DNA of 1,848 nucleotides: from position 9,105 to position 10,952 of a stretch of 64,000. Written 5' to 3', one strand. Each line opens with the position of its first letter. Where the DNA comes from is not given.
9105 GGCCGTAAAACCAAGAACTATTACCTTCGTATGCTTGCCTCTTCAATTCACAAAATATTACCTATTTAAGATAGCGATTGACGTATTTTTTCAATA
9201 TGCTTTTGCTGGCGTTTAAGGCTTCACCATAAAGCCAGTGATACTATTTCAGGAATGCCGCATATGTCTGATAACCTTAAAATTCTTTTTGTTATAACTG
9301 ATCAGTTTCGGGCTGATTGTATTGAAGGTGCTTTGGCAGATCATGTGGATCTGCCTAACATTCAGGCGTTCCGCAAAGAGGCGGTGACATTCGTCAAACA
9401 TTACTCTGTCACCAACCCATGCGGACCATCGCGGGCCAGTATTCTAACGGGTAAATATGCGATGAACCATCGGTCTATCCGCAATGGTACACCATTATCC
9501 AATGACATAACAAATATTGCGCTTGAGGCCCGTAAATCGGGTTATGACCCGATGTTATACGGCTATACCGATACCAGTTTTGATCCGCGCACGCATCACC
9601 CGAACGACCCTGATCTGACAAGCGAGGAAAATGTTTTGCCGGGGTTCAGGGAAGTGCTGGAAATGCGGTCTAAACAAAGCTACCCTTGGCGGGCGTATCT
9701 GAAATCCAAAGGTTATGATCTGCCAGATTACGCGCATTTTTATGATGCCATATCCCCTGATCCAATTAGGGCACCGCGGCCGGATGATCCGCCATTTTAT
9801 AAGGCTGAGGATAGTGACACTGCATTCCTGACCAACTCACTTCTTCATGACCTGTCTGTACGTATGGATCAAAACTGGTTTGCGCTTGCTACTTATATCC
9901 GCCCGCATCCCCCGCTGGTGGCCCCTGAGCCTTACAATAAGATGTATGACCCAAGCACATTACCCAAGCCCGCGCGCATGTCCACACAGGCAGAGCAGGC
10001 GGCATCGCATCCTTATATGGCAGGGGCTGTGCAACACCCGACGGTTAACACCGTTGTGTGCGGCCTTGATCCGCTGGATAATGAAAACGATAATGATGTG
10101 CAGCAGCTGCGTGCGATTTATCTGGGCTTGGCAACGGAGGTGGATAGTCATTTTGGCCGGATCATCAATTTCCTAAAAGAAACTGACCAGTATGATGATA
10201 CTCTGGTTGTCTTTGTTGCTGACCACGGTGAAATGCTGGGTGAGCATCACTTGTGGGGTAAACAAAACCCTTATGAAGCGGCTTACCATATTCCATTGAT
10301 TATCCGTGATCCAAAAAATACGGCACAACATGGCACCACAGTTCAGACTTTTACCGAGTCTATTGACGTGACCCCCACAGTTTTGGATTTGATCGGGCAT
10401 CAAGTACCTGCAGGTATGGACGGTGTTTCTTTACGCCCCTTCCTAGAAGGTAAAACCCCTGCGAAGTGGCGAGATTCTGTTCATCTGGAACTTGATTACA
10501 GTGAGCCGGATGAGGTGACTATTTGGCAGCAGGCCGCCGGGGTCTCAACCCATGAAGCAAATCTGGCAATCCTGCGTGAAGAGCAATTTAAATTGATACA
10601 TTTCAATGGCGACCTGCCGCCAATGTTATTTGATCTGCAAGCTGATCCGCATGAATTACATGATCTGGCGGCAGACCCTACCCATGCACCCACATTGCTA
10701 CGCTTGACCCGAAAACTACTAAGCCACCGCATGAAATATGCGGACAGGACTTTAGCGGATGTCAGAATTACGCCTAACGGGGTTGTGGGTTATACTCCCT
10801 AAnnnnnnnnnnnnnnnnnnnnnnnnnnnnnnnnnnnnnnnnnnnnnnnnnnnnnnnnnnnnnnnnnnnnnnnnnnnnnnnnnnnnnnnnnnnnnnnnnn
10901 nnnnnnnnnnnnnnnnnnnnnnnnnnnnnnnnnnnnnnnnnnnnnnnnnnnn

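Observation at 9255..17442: Candidate phosphate-starvation system for organophosphorus uptake and hydrolysis: Pho-box ABC5 operon, DUF1127 and a PMH-like hydrolase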

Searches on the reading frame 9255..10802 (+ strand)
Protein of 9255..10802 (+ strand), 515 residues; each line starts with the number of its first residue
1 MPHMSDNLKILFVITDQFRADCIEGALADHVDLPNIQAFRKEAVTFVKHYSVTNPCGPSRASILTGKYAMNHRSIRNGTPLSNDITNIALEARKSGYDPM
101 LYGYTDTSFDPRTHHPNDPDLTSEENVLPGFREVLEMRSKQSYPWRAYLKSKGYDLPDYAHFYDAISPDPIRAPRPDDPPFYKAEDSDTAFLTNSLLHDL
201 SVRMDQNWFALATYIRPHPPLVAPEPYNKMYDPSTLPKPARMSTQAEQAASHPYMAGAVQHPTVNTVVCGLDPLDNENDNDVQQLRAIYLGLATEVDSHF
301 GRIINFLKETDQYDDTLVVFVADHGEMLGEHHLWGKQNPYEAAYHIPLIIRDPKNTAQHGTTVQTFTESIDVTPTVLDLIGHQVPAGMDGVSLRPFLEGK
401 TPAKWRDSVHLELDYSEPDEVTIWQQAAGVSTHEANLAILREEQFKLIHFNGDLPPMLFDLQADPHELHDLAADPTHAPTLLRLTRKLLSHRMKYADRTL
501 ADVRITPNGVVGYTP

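Call 5: search_protein_families(library=pfam, proteins=[window:9255-10802:+])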
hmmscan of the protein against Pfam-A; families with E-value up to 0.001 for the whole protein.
window:9255-10802:+ (515 aa): 3 families
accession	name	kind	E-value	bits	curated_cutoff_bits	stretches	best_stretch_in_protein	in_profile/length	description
PF00884.28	Sulfatase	-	6.9e-45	154.1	25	1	10-381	3-300/301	Sulfatase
PF16347.10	SGSH_C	-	9e-25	88.1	29.3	1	329-492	1-152/154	N-sulphoglucosamine sulphohydrolase, C-terminal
PF01663.27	Phosphodiest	-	1.1e-08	35.5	23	0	11-77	2-65/342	Type I phosphodiesterase / nucleotide pyrophosphatase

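Call 6: search_protein_families(library=ncbifam, proteins=[window:9255-10802:+])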
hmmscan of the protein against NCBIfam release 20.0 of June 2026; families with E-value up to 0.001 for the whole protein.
window:9255-10802:+ (515 aa): 11 families
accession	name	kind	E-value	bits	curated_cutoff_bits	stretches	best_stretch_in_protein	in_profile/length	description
NF045661.1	HdlasePehA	equivalog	1.9e-143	478.7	900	1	9-510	4-503/506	phosphoric/sulfuric ester hydrolase PehA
NF010322.0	PRK13759.1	equivalog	2.1e-62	211.2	481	1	9-493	8-458/486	arylsulfatase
TIGR03417.1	chol_sulfatase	equivalog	1.3e-52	179.4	433.45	2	186-487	162-435/500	choline-sulfatase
NF052527.1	Mn_arylsulf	exception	1e-34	120.3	850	1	278-496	256-456/479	manganese-dependent arylsulfatase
NF038282.1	LapC_YejM_PbgA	exception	8e-10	37.6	825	1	281-380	406-500/584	LPS biosynthesis-modulating metalloenzyme YejM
NF028537.1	P_eth_NH2_trans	domain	4.2e-07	28.9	500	1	296-381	420-513/527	phosphoethanolamine--lipid A transferase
NF053595.1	LptchSynLtaSGpos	equivalog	2.6e-05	23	970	1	288-383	429-529/626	lipoteichoic acid synthase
NF008619.0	PRK11598.1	equivalog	8.6e-05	21.2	660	1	281-349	413-485/546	phosphoethanolamine transferase EptA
NF047438.1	polymyxin_MCR12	exception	0.00013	20.5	1200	1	267-343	412-477/548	MCR-12 family phosphoethanolamine--lipid A transferase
NF007160.0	PRK09598.1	equivalog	0.00018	19.9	561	1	299-367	416-486/523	phosphoethanolamine--lipid A transferase EptA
TIGR01307.1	pgm_bpd_ind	equivalog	0.00056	18.5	330.65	1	296-393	414-503/504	2,3-bisphosphoglycerate-independent phosphoglycerate mutase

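Call 7: search_solved_structures(query=window:9255-10802:+, show_alignments=2)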
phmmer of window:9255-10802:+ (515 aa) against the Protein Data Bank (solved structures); distinct sequences matched with E-value up to 0.001: 82 (the best 60 are shown).
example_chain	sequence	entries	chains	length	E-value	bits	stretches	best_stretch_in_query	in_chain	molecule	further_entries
4upk_A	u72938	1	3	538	2e-179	600.8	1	7-509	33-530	PHOSPHONATE MONOESTER HYDROLASE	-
4uph_A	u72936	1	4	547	7.3e-118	397.7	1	9-513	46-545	SULFATASE (SULFURIC ESTER HYDROLASE) PROTEIN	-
2vqr_A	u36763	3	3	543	8.8e-108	364.4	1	9-510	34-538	PUTATIVE SULFATASE | Multifunctional alkaline phosphatase superfamily protein pRL90232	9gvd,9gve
2w8s_A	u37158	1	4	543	9e-105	354.5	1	8-510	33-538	PHOSPHONATE MONOESTER HYDROLASE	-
4upl_A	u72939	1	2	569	5.6e-52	180.3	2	179-500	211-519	SULFATASE FAMILY PROTEIN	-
4upi_A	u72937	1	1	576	2e-51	178.5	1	4-490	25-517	SULFATASE FAMILY PROTEIN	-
5g2v_A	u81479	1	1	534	1.5e-38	136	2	283-497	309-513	N-ACETYLGLUCOSAMINE-6-SULFATASE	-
7p24_AAA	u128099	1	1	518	4.8e-35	124.4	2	287-481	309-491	Mucin-desulfating sulfatase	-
6fny_A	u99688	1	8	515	1.4e-34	122.9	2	186-477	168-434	Choline-sulfatase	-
6g5z_A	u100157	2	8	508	3.1e-33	118.4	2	186-477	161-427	Choline-sulfatase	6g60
7pth_A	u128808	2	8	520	3.6e-33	118.2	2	186-477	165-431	Choline sulfatase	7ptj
7oz8_AAA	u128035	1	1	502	5.9e-32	114.2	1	206-502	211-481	Choline-sulfatase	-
7lha_A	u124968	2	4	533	1.8e-30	109.4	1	283-411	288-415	Exo-L-galactose-6-sulfatase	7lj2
7ebp_A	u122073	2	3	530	1.8e-30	109.3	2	288-492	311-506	Sulfatase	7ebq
9s8y_A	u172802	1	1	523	2.1e-30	109.2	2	288-492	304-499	Sulfatase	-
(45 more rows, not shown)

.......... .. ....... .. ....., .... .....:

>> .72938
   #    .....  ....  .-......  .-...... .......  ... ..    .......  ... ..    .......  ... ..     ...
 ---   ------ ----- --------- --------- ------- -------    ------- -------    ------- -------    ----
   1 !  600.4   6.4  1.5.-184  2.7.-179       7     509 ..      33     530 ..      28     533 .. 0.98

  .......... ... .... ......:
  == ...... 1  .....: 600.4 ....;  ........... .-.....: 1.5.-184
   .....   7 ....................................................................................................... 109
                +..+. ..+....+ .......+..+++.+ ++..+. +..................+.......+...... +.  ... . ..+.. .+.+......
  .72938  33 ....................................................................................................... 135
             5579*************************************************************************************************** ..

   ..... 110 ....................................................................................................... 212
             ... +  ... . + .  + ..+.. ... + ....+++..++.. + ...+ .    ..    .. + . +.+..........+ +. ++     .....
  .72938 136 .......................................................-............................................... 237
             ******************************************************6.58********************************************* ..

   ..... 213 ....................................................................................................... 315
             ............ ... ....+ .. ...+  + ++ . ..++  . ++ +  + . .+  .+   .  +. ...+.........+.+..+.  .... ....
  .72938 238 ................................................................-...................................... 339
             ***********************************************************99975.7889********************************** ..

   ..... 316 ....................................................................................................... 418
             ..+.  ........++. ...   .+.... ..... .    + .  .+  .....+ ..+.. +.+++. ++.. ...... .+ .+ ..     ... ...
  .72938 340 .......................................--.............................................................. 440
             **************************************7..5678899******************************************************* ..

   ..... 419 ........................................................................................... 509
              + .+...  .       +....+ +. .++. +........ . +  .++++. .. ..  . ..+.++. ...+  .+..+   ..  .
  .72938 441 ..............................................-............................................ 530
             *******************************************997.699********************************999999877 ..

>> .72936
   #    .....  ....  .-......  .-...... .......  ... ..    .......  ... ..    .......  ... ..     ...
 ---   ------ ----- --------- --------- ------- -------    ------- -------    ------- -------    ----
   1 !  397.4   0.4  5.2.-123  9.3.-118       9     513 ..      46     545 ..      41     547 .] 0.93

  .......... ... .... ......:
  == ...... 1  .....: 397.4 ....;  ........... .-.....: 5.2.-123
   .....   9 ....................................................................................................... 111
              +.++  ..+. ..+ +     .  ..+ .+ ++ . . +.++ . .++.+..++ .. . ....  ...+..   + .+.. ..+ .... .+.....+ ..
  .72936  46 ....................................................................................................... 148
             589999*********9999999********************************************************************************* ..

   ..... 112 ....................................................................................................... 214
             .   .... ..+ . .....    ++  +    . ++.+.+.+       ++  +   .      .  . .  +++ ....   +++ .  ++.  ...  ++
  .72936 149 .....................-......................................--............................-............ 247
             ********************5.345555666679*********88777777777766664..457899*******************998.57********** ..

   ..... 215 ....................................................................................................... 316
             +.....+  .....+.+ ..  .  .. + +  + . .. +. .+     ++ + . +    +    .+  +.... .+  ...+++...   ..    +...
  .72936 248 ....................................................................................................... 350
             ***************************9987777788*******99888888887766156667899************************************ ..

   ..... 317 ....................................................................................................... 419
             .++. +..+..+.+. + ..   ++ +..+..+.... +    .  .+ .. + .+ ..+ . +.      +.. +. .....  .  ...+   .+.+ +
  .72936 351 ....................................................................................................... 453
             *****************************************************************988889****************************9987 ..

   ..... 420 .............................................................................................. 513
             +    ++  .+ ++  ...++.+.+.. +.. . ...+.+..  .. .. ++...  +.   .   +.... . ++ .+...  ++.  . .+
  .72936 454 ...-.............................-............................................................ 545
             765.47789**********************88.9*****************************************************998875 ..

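Call 58: search_dna_similar(query=window:9255-10802:+, collection=plasmids, mode=protein, max_rows=40, max_evalue=1e-60, rows=spread)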
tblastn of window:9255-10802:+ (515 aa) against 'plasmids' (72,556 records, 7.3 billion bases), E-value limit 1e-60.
Records with a match: 38; places in all: 38; records where one place covers at least 80% of the query: 38.
Best place of each record, by identity: <60% 38.
By first word of the organism name: Rhizobium 20; Aliiroseovarius 8; Ruegeria 5; Rhodobacteraceae 1; Pseudoroseomonas 1; Roseibium 1; Aureimonas 1; Pararhizobium 1.
By predicted mobility (MOB-suite, as given by PLSDB): non-mobilizable 32; conjugative 4; mobilizable 2.
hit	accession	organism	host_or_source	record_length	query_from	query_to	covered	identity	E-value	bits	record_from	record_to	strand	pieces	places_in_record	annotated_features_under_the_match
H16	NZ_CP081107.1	Ruegeria sp. B32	-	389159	4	509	98%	54.7%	9e-173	547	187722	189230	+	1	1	sulfatase-like hydrolase/transferase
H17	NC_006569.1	Ruegeria pomeroyi DSS-3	-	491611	4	510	98%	54.2%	4e-170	539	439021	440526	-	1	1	alkaline phosphatase family protein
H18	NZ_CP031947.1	Ruegeria sp. AD91A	-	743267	9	510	97%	53.6%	2e-168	535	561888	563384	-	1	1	alkaline phosphatase family protein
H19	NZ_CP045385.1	Ruegeria sp. THAF33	pure culture,Surface of a polyethylene ...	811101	9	510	97%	53.2%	2e-166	529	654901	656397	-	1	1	alkaline phosphatase family protein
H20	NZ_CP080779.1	Aliiroseovarius crassostreae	-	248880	10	509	97%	53.1%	2e-164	523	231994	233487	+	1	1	alkaline phosphatase family protein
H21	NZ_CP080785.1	Aliiroseovarius crassostreae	-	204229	9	509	97%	52.8%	3e-164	523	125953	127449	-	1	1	alkaline phosphatase family protein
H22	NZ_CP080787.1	Aliiroseovarius crassostreae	-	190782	9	509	97%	52.8%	4e-164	522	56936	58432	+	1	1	alkaline phosphatase family protein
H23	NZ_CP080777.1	Aliiroseovarius crassostreae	-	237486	10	509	97%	52.9%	3e-164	522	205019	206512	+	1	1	alkaline phosphatase family protein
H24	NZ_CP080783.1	Aliiroseovarius crassostreae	-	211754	9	509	97%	52.6%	2e-163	520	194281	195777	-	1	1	alkaline phosphatase family protein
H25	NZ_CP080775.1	Aliiroseovarius crassostreae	-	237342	10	509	97%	52.7%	5e-164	522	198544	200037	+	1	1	alkaline phosphatase family protein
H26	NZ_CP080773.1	Aliiroseovarius crassostreae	-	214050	10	509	97%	52.7%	2e-163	520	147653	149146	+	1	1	alkaline phosphatase family protein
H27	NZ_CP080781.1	Aliiroseovarius crassostreae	-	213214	10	509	97%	52.7%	2e-163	520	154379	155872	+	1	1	alkaline phosphatase family protein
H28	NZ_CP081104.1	Ruegeria conchae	-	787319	4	509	98%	51.0%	8e-160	510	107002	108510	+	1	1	sulfatase-like hydrolase/transferase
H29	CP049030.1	Rhodobacteraceae bacterium SC52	Apostichopus japonicus,pure ...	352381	9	511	98%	41.7%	2e-110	367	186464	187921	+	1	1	sulfatase-like hydrolase/transferase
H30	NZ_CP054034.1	Rhizobium indicum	Pisum sativum l. (pea),Pure culture,Pea ...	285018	9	510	97%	39.2%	4e-104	349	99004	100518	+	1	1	pehA: phosphoric/sulfuric ester hydrolase PehA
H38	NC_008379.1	Rhizobium johnstonii 3841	-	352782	9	510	97%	39.0%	4e-103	346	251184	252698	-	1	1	phosphoric/sulfuric ester hydrolase PehA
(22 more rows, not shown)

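Call 59: get_annotated_region(hit=H38, flank=9000)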
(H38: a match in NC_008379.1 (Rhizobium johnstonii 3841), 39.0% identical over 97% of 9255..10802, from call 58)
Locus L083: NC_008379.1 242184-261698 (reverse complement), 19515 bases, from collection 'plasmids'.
description: Rhizobium johnstonii 3841 plasmid pRL9, complete sequence
organism: Rhizobium johnstonii 3841 (NCBI taxid 216596)
taxonomy: Bacteria; Pseudomonadota; Alphaproteobacteria; Hyphomicrobiales; Rhizobiaceae; Rhizobium; Rhizobium johnstonii; Rhizobium johnstonii 3841
host: -; source: -; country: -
typing (MOB-suite, as given by PLSDB): non-mobilizable; replicon rep_cluster_685
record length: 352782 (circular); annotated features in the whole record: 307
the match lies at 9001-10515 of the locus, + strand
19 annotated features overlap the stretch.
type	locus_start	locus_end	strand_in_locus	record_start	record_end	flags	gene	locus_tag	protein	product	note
CDS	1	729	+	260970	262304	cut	-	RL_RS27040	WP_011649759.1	LLM class flavin-dependent oxidoreductase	-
CDS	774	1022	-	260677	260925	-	-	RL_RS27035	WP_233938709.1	type II toxin-antitoxin system Phd/YefM family antitoxin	-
CDS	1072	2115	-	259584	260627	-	-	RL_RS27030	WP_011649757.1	substrate-binding domain-containing protein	-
CDS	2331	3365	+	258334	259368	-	-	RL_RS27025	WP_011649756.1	Gfo/Idh/MocA family oxidoreductase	-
CDS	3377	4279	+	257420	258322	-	-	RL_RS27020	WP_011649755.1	sugar phosphate isomerase/epimerase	-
CDS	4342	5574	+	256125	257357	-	-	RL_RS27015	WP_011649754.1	sugar ABC transporter substrate-binding protein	-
CDS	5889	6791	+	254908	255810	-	-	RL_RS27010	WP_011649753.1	sugar ABC transporter permease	-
CDS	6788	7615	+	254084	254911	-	-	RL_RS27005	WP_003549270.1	carbohydrate ABC transporter permease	GO:0008643 - carbohydrate transport [Evidence IEA]; GO:0055085 - transmembrane transport [Evidence IEA]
CDS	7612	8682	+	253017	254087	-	-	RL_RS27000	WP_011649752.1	ABC transporter ATP-binding protein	-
CDS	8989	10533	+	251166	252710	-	-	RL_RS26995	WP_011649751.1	phosphoric/sulfuric ester hydrolase PehA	-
CDS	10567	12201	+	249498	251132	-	-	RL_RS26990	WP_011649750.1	ABC transporter substrate-binding protein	-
CDS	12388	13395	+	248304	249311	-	-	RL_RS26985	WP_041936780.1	ABC transporter ATP-binding protein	-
CDS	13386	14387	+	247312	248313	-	-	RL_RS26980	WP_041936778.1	ABC transporter ATP-binding protein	-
CDS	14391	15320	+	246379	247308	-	-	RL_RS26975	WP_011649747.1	ABC transporter permease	GO:0055085 - transmembrane transport [Evidence IEA]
CDS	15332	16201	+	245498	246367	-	-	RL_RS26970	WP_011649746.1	ABC transporter permease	-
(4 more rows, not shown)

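Call 60: get_annotated_region(hit=H17, flank=10000)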
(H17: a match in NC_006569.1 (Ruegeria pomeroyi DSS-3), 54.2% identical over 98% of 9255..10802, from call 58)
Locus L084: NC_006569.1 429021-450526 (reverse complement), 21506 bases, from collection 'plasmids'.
description: Ruegeria pomeroyi DSS-3 megaplasmid, complete sequence
organism: Ruegeria pomeroyi DSS-3 (NCBI taxid 246200)
taxonomy: Bacteria; Pseudomonadota; Alphaproteobacteria; Rhodobacterales; Roseobacteraceae; Ruegeria; Ruegeria pomeroyi; Ruegeria pomeroyi DSS-3
host: -; source: -; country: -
typing (MOB-suite, as given by PLSDB): non-mobilizable; replicon rep_cluster_95
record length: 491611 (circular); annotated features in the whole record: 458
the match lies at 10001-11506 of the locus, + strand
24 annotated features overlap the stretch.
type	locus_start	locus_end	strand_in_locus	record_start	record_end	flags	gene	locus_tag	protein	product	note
CDS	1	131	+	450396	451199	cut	-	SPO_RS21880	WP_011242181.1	enoyl-CoA hydratase family protein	-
CDS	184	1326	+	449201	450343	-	-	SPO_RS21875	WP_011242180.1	acyl-CoA dehydrogenase family protein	-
CDS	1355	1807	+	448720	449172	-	-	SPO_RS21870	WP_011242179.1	cupin domain-containing protein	-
CDS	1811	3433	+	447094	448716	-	-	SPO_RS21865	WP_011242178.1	AMP-binding protein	-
CDS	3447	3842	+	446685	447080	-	-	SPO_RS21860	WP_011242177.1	RidA family protein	-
CDS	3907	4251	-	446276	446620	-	-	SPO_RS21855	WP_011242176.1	RebB family R body protein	-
CDS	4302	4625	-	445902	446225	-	-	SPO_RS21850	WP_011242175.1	RebB family R body protein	-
CDS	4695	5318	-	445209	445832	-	-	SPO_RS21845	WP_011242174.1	hypothetical protein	-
CDS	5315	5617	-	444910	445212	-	-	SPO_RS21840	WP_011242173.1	hypothetical protein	-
CDS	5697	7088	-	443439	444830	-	-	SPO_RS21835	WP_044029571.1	hypothetical protein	-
CDS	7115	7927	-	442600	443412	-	-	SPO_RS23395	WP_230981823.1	hypothetical protein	-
CDS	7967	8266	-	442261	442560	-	-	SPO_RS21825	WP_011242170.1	RebB family R body protein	-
CDS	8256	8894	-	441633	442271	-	-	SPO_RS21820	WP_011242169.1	RNA polymerase sigma factor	GO:0006352 - DNA-templated transcription initiation [Evidence IEA]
CDS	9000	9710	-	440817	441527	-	-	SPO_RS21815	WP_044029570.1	Crp/Fnr family transcriptional regulator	GO:0006355 - regulation of DNA-templated transcription [Evidence IEA]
CDS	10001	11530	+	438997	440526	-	-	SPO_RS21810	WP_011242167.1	alkaline phosphatase family protein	-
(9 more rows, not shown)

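Call 61: search_protein_families(library=pfam, proteins=[L083:10567-12201:+, L083:12388-13395:+, L083:14391-15320:+, L083:3377-4279:+, L083:2331-3365:+], max_evalue=0.00001)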
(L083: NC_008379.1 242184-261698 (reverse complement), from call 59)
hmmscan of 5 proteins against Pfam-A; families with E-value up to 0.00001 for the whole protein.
L083:10567-12201:+ (544 aa): 1 family
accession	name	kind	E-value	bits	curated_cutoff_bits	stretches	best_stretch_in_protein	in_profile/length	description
PF00496.27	SBP_bac_5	-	6.2e-73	246.5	32.4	1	83-454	3-358/368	Bacterial extracellular solute-binding proteins, family 5 Middle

L083:12388-13395:+ (335 aa): 2 families
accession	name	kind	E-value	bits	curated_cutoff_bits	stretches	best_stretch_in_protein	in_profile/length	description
PF00005.33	ABC_tran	-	7e-25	88.7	25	1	19-177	1-137/137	ABC transporter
PF08352.17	oligo_HPY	-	1.1e-21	77.4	27.1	1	228-292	1-65/65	Oligopeptide/dipeptide transporter, C-terminal region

L083:14391-15320:+ (309 aa): 2 families
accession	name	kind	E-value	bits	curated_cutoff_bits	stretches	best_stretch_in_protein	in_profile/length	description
PF00528.27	BPD_transp_1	-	6e-42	143.9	26.4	1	112-303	1-183/184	Binding-protein-dependent transport system inner membrane component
PF19300.4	BPD_transp_1_N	-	2.6e-12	47.4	23.8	1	1-101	1-114/114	Binding-prot-dependent transport system membrane comp, N-term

L083:3377-4279:+ (300 aa): 1 family
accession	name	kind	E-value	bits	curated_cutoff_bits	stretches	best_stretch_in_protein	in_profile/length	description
PF01261.30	AP_endonuc_2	-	9.2e-30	104.6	31.1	1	28-277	4-245/249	Xylose isomerase-like TIM barrel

L083:2331-3365:+ (344 aa): 4 families
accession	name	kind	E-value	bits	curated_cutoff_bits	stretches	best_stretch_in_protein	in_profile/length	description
PF01408.29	GFO_IDH_MocA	-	1.4e-17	64.9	24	1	6-126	4-118/120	Oxidoreductase family, NAD-binding Rossmann fold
PF22725.1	GFO_IDH_MocA_C3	-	1.1e-16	61.4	27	1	136-256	1-123/124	GFO/IDH/MocA C-terminal domain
PF02894.22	GFO_IDH_MocA_C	-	1.6e-07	31.8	22.9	1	142-342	3-218/218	Oxidoreductase family, C-terminal alpha/beta domain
PF03447.22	NAD_binding_3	-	5.5e-07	30.7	24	1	9-122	1-111/116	Homoserine dehydrogenase, NAD binding domain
